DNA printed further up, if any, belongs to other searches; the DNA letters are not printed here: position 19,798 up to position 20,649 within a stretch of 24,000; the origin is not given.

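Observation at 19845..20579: Cassette-like 641-bp insertion at the 3' end of valS, bracketed by a 47-nt direct repeat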

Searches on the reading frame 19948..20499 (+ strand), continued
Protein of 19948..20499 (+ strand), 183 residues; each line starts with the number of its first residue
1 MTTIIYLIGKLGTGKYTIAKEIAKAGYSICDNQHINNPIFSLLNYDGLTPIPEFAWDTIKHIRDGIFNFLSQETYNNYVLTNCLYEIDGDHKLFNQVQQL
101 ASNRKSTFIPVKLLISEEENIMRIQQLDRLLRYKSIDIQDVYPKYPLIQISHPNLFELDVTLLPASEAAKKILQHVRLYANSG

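Call 45: search_solved_structures(query=L085:6001-6546:+, max_evalue=1)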
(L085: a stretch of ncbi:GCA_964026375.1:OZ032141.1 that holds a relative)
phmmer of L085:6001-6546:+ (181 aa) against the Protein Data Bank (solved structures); distinct sequences matched with E-value up to 1: 1.
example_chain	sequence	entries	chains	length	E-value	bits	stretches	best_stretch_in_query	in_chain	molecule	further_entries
4gqv_A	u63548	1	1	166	0.48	13.5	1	40-139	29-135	CBS domain-containing protein CBSX1, chloroplastic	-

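Call 71: predict_structure(alignment_id=A5)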
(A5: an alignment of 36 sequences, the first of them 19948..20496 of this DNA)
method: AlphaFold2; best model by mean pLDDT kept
length: 183 residues; sequences in the alignment: 36
mean_pLDDT: 89.4   pTM: 0.86
mean pLDDT of the five models: 89.4, 87.9, 87.1, 72.2, 71.7
residues with pLDDT >= 90: 129; 70-90: 35; 50-70: 18; < 50: 1
segments of 3 or more residues with pLDDT < 50: none
pLDDT, mean of each block of 10 residues (from residue 1): 95 93 98 89 83 93 95 96 94 96 96 92 72 58 80 97 97 94 61
secondary structure, 60 per line:
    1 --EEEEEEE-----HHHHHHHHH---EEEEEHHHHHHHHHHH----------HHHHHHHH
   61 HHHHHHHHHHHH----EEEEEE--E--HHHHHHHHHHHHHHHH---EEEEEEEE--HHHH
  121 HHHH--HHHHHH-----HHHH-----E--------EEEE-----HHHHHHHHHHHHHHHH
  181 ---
elements in order: E3-9 H15-23 E27-31 H32-42 H53-72 E77-82 H88-103 E107-114 H117-124 H127-132 H138-141 E156-159 H165-180

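Call 73: fold_search(model_id=the predicted structure, library=pdb)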
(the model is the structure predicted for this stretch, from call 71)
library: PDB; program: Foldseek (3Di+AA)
matches with E <= 10: 1441; with E <= 0.001: 344
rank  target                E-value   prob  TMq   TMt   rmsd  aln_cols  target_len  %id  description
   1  2rhm_A                2.9e-08  1.00  0.69  0.69   3.7       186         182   16  Crystal structure of a putative kinase (caur_3907) from chloroflexus aurantiacus j-10-fl at 1.70 A resolution (released 2007-11-20)
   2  2rhm_B                4.0e-08  1.00  0.69  0.67   3.7       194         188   15  Crystal structure of a putative kinase (caur_3907) from chloroflexus aurantiacus j-10-fl at 1.70 A resolution (released 2007-11-20)
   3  2rhm_C                6.2e-08  1.00  0.68  0.66   3.8       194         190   15  Crystal structure of a putative kinase (caur_3907) from chloroflexus aurantiacus j-10-fl at 1.70 A resolution (released 2007-11-20)
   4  3t61_B                6.6e-08  1.00  0.65  0.67   4.3       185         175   17  Crystal Structure of a gluconokinase from Sinorhizobium meliloti 1021 (released 2011-08-17)
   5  3t61_A                6.6e-08  1.00  0.63  0.65   4.6       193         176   17  Crystal Structure of a gluconokinase from Sinorhizobium meliloti 1021 (released 2011-08-17)
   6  2rhm_D                1.7e-07  1.00  0.64  0.63   4.5       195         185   17  Crystal structure of a putative kinase (caur_3907) from chloroflexus aurantiacus j-10-fl at 1.70 A resolution (released 2007-11-20)
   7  2yvu_A                5.8e-07  1.00  0.56  0.57   5.8       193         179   17  Crystal structure of APE1195 (released 2007-10-16)
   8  1knq_A                8.4e-07  1.00  0.61  0.65   4.5       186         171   12  Crystal structure of gluconate kinase (released 2002-05-29)
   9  7yq1_C                8.9e-07  1.00  0.63  0.66   5.0       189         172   14  Crystal structure of adenosine 5'-phosphosulfate kinase from Archaeoglobus fulgidus in complex with AMP-PNP and APS (released 2023-01-18)
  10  2h92_A                1.1e-06  1.00  0.57  0.50   6.5       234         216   14  Crystal Structure of Staphylococcus aureus Cytidine Monophosphate Kinase in complex with cytidine-5'-monophosphate (released 2006-08-08)
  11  8puu_A                1.1e-06  1.00  0.46  0.41   7.5       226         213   15  Giardia intestinalis deoxyadenosine kinase forms a functional tetramer (released 2024-10-30)
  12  2bdt                  1.2e-06  1.00  0.63  0.66   4.5       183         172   17  Crystal Structure of the Putative Gluconate Kinase from Bacillus halodurans, Northeast Structural Genomics Target BhR61 (released 2005-11-01)
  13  4eun                  1.4e-06  1.00  0.56  0.58   5.2       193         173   13  Crystal structure of a sugar kinase (Target EFI-502144 from Janibacter sp. HTCC2649), unliganded structure (released 2012-05-16)
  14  1jjv                  1.7e-06  1.00  0.52  0.49   8.1       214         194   15  DEPHOSPHO-COA KINASE IN COMPLEX WITH ATP (released 2002-05-01)
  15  8puu_B                3.1e-06  1.00  0.46  0.40   7.6       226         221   15  Giardia intestinalis deoxyadenosine kinase forms a functional tetramer (released 2024-10-30)
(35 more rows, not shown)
